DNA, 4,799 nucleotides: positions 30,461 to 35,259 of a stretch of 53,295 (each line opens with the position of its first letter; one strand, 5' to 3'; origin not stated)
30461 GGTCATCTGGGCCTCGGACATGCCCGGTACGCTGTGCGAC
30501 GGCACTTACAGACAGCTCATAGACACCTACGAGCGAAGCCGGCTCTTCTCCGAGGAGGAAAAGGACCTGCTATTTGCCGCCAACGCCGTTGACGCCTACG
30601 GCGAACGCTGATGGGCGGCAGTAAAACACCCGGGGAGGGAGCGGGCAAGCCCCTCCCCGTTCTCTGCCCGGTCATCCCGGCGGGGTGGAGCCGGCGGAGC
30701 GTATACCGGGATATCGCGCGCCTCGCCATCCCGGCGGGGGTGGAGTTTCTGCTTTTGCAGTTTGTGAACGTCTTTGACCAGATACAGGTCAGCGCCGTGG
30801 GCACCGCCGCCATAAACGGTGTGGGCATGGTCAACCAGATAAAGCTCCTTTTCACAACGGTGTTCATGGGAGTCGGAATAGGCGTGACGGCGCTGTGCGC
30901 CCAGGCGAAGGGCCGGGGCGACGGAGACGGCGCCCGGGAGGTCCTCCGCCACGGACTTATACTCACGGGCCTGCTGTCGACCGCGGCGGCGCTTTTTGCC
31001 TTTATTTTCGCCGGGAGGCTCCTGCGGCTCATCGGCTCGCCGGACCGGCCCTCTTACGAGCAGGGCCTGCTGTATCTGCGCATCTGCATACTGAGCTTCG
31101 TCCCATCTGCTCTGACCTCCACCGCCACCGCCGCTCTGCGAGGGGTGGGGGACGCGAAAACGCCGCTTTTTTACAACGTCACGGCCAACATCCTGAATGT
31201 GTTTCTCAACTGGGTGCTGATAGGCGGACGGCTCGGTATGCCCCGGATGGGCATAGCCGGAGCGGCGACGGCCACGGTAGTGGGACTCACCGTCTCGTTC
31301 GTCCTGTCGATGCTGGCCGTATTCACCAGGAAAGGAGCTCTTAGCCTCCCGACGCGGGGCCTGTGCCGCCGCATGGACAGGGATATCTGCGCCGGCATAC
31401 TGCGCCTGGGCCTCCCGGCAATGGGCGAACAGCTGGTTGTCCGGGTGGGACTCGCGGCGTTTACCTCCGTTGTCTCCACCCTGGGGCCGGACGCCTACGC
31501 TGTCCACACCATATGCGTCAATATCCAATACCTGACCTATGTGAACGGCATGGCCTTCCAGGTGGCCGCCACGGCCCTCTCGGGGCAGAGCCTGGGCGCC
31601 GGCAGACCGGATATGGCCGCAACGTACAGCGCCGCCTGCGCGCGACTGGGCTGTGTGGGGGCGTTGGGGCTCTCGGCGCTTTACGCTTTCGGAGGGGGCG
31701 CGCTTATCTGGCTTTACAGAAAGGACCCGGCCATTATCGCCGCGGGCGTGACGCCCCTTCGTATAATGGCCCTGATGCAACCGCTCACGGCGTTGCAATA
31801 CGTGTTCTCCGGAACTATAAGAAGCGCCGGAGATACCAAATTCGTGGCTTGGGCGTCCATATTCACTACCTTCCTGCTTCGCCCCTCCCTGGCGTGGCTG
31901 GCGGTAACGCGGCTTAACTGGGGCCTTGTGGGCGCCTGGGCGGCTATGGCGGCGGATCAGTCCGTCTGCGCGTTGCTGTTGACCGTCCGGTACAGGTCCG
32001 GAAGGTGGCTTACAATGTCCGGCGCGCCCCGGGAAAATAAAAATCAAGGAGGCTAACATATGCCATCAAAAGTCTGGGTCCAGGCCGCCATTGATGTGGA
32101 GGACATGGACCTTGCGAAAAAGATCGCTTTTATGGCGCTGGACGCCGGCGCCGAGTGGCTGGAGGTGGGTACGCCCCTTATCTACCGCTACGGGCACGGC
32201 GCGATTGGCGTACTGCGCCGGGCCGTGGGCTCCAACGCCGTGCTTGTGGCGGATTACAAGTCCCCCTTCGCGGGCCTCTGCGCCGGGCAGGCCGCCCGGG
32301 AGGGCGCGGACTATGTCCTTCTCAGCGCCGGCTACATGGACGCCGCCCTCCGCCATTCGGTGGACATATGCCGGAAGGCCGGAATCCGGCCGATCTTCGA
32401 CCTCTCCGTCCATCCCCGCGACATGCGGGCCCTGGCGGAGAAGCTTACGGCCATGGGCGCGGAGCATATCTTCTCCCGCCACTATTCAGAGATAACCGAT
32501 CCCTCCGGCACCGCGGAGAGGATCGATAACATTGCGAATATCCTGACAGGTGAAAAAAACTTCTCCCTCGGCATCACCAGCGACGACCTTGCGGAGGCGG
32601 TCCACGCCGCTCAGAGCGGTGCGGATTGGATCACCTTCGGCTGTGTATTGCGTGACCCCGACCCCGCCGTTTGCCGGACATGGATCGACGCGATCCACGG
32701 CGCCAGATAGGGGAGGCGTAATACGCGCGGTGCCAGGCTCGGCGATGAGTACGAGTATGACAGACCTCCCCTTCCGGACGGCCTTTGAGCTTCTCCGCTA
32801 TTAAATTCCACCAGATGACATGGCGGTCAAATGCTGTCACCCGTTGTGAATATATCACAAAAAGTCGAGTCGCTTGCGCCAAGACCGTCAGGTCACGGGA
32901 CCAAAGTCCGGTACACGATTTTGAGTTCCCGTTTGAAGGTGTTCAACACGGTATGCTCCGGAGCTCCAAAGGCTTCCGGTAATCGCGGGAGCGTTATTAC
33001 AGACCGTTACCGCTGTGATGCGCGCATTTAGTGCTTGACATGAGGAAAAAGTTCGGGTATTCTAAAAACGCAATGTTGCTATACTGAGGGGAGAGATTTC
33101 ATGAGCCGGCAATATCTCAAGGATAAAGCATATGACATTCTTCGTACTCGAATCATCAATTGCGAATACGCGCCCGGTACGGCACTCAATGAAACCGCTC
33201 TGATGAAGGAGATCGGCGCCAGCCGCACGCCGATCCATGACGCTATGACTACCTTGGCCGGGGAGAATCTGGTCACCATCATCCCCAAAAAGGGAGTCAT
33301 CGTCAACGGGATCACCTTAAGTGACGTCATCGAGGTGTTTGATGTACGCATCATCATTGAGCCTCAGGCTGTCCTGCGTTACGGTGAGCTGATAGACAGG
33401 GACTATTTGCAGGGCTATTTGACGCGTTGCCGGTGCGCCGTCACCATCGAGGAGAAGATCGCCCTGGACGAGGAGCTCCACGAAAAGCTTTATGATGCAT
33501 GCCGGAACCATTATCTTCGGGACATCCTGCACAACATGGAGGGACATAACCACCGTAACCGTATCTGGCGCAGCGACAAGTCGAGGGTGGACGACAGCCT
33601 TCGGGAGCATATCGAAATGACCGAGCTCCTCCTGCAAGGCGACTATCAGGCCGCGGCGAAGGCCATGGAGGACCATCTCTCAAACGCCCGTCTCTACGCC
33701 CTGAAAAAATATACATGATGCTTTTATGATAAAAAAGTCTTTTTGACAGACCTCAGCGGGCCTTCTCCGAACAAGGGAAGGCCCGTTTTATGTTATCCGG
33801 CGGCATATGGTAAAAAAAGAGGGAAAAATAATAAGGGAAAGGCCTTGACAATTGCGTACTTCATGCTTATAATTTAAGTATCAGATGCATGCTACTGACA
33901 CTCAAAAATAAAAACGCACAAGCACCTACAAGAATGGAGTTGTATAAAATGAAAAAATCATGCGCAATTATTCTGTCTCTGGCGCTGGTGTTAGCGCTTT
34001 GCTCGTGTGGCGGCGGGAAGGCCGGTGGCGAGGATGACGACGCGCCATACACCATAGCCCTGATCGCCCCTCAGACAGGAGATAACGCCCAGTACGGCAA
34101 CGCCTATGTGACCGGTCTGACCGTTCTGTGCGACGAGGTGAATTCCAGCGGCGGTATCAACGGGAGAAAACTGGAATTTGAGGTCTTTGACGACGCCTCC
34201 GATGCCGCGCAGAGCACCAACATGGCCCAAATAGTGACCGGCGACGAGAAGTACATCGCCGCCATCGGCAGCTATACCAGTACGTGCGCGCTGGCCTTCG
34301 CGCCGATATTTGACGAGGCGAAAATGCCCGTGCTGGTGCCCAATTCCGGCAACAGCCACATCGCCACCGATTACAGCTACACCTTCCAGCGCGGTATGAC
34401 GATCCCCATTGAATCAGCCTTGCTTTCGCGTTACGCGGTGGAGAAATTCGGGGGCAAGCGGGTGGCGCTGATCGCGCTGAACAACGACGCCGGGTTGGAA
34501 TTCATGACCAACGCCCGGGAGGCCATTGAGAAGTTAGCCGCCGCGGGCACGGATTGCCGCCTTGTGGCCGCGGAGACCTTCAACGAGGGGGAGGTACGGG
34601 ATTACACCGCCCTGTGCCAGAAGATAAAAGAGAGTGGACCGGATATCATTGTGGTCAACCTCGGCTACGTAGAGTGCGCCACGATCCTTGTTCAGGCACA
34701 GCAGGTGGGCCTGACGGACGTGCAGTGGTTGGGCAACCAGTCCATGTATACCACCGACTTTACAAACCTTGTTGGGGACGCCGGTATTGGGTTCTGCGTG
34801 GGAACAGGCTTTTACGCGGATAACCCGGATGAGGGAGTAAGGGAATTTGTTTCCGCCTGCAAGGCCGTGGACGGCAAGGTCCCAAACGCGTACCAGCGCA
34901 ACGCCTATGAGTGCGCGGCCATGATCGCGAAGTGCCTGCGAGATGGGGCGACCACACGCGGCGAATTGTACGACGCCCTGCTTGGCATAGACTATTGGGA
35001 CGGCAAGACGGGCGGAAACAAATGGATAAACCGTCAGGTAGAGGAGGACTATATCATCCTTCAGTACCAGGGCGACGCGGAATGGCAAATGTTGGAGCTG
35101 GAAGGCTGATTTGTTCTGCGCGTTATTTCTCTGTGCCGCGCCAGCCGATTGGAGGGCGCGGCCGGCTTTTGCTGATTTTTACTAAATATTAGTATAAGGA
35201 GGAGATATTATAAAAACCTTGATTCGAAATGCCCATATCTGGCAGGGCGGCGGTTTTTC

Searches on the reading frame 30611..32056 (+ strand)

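Call 56: search_protein_families(library=pfam, proteins=[window:30611-32056:+], max_evalue=0.001)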
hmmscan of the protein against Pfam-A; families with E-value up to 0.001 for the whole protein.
window:30611-32056:+ (481 aa): 1 family
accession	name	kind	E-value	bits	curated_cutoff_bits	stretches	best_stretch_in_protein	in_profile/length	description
PF01554.23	MatE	-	5.5e-55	185.9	24.9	2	41-202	1-161/161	MatE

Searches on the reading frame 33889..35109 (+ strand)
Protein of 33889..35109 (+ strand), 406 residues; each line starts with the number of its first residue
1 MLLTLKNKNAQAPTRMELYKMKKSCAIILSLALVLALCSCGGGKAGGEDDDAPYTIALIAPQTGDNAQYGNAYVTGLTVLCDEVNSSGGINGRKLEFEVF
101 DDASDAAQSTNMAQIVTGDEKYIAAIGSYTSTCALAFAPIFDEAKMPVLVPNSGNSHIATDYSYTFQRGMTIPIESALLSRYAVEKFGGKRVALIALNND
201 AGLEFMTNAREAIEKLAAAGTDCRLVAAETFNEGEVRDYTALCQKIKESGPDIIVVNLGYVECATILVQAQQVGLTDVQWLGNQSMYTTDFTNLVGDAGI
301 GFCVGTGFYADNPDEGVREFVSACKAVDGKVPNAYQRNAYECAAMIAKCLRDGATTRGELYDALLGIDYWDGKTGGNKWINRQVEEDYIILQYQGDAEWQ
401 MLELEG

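Call 56: search_protein_families(library=pfam, proteins=[window:33889-35109:+], max_evalue=0.001)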
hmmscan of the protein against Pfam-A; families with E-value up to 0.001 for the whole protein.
window:33889-35109:+ (406 aa): 3 families
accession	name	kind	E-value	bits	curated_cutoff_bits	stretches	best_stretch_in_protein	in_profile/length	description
PF13458.12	Peripla_BP_6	-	4.7e-51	174.9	31.7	1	53-394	1-339/343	Periplasmic binding protein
PF01094.35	ANF_receptor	-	1.7e-18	67.2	25.4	1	82-355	11-295/353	Receptor family ligand binding region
PF13433.12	Peripla_BP_5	-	1.5e-12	47.8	27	1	59-352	6-293/363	Periplasmic binding protein domain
